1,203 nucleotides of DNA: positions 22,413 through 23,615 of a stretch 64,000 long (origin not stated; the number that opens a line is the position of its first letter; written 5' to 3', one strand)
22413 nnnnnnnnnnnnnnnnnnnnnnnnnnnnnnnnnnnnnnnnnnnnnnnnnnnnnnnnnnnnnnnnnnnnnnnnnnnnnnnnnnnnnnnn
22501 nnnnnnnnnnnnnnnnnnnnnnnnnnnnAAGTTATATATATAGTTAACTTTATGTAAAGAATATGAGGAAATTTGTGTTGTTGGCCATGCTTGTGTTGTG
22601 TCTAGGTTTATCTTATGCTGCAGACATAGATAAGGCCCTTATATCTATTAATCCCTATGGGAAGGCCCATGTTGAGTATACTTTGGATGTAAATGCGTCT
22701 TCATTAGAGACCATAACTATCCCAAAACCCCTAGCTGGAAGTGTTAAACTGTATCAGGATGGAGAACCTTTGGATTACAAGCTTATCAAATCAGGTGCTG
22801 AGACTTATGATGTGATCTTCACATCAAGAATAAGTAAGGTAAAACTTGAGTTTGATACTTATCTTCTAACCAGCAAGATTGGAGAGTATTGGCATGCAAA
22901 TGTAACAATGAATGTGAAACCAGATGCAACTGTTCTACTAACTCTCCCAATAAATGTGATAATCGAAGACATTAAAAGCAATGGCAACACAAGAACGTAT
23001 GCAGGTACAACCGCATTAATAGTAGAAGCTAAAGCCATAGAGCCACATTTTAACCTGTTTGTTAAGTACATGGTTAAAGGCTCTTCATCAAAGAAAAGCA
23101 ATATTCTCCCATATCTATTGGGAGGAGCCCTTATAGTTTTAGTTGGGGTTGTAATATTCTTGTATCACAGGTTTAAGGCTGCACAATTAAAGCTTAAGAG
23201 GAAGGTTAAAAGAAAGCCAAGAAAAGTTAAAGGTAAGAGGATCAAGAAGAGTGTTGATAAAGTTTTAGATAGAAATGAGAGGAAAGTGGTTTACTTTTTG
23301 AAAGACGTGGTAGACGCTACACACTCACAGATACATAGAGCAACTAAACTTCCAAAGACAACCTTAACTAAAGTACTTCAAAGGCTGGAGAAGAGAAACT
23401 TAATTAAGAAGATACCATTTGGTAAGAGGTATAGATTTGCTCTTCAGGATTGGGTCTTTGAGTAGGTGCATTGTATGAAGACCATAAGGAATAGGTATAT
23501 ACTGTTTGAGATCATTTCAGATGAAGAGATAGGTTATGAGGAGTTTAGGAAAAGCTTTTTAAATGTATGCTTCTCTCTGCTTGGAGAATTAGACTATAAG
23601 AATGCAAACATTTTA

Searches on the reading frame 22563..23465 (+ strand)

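Call 66: search_protein_families(library=pfam, proteins=[window:22563-23465:+], max_evalue=0.001)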
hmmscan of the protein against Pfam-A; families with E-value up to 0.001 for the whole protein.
window:22563-23465:+ (300 aa): 2 families
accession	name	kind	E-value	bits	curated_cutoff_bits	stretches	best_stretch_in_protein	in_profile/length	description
PF01978.25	TrmB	-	0.00012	22.3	25.6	1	252-293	23-63/68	Sugar-specific transcriptional regulator TrmB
PF12802.13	MarR_2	-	0.00039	21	27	1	242-284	10-53/61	MarR family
